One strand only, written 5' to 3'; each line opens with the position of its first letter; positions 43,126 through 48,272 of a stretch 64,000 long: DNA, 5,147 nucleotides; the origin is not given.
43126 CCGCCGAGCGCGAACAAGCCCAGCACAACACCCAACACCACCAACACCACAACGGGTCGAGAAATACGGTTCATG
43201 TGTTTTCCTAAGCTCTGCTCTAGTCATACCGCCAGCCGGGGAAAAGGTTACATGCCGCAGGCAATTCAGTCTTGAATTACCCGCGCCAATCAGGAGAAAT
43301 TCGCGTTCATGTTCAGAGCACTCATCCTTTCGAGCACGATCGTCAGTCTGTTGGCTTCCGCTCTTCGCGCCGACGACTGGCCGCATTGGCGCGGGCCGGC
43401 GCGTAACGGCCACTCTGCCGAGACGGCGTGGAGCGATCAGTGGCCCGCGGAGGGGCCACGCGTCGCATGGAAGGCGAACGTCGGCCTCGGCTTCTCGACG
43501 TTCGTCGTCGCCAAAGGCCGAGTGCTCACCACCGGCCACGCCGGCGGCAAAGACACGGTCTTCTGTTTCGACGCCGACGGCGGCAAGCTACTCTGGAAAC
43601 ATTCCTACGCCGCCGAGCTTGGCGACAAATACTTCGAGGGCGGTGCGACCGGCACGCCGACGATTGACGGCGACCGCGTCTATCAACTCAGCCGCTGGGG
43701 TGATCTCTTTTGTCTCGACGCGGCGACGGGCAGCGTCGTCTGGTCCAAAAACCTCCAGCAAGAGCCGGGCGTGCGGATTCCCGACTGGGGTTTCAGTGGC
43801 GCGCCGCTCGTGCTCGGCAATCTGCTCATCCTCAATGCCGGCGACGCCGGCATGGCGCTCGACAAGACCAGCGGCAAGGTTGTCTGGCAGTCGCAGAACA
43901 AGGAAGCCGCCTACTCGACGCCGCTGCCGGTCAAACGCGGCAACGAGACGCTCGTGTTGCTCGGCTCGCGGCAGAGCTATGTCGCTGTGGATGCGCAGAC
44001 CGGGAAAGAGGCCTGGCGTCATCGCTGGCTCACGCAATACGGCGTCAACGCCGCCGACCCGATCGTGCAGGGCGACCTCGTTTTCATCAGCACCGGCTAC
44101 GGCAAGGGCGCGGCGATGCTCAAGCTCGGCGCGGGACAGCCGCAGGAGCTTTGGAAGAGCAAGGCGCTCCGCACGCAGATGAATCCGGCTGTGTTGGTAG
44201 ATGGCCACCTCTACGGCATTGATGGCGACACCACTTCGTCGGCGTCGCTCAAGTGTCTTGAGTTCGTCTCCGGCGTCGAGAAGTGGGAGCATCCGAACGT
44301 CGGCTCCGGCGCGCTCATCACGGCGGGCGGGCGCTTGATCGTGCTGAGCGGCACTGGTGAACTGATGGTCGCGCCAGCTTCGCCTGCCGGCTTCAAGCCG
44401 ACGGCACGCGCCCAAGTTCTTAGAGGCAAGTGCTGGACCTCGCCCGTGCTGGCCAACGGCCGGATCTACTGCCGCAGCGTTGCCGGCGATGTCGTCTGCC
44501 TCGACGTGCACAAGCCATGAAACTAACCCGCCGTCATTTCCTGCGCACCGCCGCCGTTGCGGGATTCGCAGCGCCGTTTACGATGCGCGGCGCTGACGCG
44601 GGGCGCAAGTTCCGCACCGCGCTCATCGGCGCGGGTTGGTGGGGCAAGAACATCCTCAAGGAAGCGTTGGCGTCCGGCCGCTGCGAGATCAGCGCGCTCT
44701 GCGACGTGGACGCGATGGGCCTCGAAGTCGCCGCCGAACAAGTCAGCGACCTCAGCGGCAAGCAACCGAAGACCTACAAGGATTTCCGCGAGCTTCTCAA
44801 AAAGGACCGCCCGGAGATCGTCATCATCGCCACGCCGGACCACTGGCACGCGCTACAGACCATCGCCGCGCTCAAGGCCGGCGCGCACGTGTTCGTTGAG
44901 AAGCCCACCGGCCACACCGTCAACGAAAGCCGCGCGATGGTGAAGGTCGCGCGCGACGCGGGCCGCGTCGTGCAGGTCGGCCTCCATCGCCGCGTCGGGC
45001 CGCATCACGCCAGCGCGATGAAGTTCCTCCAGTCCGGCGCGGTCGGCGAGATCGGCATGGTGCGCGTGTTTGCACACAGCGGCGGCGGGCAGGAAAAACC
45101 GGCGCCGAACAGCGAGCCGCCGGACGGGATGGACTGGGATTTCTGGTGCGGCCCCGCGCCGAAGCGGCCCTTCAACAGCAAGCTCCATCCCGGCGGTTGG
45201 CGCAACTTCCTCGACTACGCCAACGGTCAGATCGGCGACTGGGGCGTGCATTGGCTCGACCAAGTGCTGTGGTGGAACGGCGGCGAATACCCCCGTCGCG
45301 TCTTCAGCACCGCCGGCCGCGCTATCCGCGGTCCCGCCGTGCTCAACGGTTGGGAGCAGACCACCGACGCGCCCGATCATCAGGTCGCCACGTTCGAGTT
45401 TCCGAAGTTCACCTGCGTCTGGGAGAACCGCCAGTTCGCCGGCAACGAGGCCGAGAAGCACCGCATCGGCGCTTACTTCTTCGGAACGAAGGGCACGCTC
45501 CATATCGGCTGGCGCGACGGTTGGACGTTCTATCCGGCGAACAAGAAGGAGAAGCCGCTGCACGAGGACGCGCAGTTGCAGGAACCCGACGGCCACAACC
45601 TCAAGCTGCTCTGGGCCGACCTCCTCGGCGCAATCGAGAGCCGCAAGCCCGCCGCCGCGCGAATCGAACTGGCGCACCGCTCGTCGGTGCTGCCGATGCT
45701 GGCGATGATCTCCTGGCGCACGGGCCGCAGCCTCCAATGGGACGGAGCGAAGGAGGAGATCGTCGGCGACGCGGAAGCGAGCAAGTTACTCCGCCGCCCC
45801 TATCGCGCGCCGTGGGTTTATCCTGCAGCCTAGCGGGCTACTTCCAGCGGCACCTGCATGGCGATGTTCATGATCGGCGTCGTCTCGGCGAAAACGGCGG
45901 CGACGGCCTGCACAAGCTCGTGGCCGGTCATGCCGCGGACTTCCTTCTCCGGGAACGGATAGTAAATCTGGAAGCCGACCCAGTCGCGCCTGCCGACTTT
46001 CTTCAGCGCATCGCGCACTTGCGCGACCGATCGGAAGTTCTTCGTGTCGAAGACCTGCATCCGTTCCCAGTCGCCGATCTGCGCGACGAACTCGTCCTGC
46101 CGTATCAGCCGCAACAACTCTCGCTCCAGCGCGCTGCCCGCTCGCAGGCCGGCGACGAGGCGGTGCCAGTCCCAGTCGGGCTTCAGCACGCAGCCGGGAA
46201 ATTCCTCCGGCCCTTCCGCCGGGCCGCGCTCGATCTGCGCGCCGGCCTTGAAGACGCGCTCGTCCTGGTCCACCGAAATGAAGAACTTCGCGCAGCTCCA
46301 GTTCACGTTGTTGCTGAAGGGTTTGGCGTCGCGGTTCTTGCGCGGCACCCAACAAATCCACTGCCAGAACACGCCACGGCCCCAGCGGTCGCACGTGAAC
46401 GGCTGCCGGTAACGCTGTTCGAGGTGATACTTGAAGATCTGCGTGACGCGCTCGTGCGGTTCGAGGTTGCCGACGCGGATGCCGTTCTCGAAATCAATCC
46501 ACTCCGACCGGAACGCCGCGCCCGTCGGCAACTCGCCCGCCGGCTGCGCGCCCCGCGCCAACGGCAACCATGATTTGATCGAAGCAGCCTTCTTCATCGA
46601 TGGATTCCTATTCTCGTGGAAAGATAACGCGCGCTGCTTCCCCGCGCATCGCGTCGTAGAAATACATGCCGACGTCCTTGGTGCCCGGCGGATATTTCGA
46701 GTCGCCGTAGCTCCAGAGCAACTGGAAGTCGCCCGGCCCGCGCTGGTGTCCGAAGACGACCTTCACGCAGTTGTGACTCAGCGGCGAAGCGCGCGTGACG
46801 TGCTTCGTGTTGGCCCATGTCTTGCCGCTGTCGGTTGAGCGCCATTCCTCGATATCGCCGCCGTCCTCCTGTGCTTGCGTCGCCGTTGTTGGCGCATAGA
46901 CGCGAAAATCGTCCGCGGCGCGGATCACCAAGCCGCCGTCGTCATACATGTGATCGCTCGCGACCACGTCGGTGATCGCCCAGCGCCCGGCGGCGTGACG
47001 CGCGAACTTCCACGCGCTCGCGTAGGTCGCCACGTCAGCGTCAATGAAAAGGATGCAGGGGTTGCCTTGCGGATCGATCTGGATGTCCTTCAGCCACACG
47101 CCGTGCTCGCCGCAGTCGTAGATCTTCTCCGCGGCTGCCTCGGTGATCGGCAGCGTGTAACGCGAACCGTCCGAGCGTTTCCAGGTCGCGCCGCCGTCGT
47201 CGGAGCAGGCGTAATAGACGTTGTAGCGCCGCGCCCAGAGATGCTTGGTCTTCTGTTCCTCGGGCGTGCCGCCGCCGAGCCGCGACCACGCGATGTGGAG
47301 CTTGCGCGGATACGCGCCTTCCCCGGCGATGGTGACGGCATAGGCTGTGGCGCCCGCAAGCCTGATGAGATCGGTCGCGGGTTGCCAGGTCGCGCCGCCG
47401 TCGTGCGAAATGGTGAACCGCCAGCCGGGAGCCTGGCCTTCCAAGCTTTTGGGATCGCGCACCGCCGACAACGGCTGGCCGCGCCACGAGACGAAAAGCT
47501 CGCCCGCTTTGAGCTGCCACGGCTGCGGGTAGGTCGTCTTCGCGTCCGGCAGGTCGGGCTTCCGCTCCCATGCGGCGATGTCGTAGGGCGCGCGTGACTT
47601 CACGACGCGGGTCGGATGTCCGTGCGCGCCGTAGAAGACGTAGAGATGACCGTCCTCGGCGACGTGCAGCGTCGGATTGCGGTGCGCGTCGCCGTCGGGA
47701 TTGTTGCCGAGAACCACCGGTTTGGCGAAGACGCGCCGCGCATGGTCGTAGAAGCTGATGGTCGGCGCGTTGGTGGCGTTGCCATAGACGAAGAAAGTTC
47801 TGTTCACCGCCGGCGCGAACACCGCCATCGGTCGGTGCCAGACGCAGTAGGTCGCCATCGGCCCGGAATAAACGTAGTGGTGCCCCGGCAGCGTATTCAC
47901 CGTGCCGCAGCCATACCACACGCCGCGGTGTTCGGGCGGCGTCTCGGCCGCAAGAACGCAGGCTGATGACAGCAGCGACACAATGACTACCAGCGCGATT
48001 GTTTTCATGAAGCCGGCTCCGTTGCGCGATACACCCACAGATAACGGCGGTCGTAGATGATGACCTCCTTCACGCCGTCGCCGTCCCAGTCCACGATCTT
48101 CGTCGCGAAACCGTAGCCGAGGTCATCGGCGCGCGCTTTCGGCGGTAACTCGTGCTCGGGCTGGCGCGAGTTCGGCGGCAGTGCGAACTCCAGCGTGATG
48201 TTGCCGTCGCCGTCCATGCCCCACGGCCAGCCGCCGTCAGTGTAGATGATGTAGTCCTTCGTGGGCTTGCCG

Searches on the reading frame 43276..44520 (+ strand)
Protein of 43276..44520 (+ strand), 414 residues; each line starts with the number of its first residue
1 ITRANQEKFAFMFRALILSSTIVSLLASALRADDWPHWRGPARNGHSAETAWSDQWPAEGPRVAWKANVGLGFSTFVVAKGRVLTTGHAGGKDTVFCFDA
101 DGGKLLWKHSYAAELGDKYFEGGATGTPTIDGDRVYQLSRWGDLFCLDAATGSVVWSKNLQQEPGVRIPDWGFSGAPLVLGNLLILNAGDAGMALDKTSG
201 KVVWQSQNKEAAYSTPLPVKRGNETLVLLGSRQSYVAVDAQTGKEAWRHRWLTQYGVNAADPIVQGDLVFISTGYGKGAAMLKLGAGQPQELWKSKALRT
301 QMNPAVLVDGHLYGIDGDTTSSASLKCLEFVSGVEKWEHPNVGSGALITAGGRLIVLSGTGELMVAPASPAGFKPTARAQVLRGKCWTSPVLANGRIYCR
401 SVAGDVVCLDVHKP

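Call 11: search_protein_families(library=pfam, proteins=[window:43276-44520:+], max_evalue=0.001)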
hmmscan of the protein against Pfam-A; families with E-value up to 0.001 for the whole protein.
window:43276-44520:+ (414 aa): 4 families
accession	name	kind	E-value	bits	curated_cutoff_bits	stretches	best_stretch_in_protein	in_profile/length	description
PF13360.13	PQQ_2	-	6.6e-33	114.7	27.6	1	92-337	2-231/233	Outer membrane protein assembly factor BamB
PF13570.13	Beta-prop_ACSF4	-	7.5e-10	39.2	133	1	94-250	114-252/329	Beta-alanine-activating enzyme, beta-propeller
PF01011.28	PQQ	-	2.1e-09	37.1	26.7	0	212-250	49-84/595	Glucose/ethanol/alcohol dehydrogenase, beta-propeller domain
PF23727.1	Beta-prop_FAM234A_B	-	6.4e-05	22.1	26.4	0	194-264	56-131/467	FAM234A/B beta-propeller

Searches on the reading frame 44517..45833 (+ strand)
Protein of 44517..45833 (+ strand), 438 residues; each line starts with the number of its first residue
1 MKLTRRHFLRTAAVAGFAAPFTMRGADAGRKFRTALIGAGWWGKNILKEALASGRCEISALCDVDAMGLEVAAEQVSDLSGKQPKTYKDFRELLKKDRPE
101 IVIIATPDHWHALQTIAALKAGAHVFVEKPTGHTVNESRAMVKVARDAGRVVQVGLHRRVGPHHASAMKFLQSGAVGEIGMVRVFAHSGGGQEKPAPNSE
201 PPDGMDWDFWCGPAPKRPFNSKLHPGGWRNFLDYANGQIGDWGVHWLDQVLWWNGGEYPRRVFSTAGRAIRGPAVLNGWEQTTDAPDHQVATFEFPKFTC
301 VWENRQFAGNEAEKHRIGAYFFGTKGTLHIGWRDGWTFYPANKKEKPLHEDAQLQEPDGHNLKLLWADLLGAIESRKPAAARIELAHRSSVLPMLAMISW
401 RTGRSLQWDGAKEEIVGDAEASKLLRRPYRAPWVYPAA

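Call 6: search_protein_families(library=pfam, proteins=[window:44517-45833:+], max_evalue=0.001)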
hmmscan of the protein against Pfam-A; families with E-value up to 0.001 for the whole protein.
window:44517-45833:+ (438 aa): 3 families
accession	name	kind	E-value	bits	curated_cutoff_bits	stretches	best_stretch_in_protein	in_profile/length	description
PF01408.29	GFO_IDH_MocA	-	3.1e-21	76.7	24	1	32-155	1-119/120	Oxidoreductase family, NAD-binding Rossmann fold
PF19051.5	GFO_IDH_MocA_C2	-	9.3e-21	74.9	23.3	2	198-252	45-99/254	Oxidoreductase family, C-terminal alpha/beta domain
PF22725.1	GFO_IDH_MocA_C3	-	1.7e-11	44.6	27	1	216-328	30-123/124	GFO/IDH/MocA C-terminal domain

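Call 83: search_protein_families(library=ncbifam, proteins=[window:44517-45833:+], max_evalue=0.01)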
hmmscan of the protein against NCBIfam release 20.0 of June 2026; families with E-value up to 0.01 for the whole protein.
window:44517-45833:+ (438 aa): 10 families
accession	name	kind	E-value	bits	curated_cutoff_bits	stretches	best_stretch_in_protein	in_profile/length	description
NF058561.1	BT_2158_fam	equivalog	2.3e-42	145.2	750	1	28-331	32-341/487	glycoside 3-dehydrogenase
TIGR04380.1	myo_inos_iolG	equivalog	2.9e-23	82.3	355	1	32-186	2-152/330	inositol 2-dehydrogenase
NF052479.1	LevoglcsnDh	equivalog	5.9e-17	61.4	650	1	84-183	59-158/386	levoglucosan dehydrogenase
NF040723.1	UDP-GlcNAcDh_Arch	equivalog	2.1e-16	60.3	450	1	33-181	2-143/302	UDP-N-acetylglucosamine 3-dehydrogenase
NF058563.1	BT_2159_fam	equivalog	1.3e-15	57.3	650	1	33-186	2-150/350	disaccharide 3-dehydrogenase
NF041392.1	XylDh_Gfo6_Halo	equivalog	6.4e-14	51.5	350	1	30-182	15-166/350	D-xylose 1-dehydrogenase Gfo6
NF052679.1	InsChiInosDhIolG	equivalog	3.1e-12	46.2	540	1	34-184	5-153/343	bifunctional inositol 2-dehydrogenase/D-chiro-inositol 1-dehydrogenase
NF008607.0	PRK11579.1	subfamily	1.4e-10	40.7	330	1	86-181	52-147/346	oxidoreductase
NF007574.0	PRK10206.1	equivalog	2.9e-08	33.2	352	1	88-183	55-150/345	oxidoreductase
NF001965.0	PRK00742.1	subfamily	0.004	16.4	293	1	91-142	69-120/357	chemotaxis-specific protein-glutamate methyltransferase CheB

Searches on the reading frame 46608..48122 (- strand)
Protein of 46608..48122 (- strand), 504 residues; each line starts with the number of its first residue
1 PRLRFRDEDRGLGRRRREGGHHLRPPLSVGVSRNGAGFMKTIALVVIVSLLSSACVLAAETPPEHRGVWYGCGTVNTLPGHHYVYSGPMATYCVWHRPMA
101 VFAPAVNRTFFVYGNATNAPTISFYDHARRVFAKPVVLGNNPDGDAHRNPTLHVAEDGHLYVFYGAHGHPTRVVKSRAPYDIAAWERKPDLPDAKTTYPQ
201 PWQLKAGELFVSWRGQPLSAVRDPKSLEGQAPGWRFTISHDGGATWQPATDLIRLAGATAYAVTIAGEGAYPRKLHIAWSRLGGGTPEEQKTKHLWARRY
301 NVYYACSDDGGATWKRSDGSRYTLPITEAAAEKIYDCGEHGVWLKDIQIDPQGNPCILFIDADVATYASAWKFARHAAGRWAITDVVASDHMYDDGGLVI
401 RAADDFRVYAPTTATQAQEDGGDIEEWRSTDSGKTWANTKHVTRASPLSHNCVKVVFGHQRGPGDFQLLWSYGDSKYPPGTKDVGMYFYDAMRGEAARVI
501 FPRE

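Call 11: search_protein_families(library=pfam, proteins=[window:46608-48122:-], max_evalue=0.001)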
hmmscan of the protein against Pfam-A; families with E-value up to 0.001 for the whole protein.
window:46608-48122:- (504 aa): 3 families
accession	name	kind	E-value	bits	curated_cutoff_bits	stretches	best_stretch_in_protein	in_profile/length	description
PF15892.11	BNR_4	-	6.4e-27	95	27.3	1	141-386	37-269/272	BNR repeat-containing family member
PF02012.26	BNR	-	2.8e-07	29.9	27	0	238-248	2-12/12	BNR/Asp-box repeat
PF13088.12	BNR_2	-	2.2e-05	24.4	31.4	0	142-316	46-200/277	BNR repeat-like domain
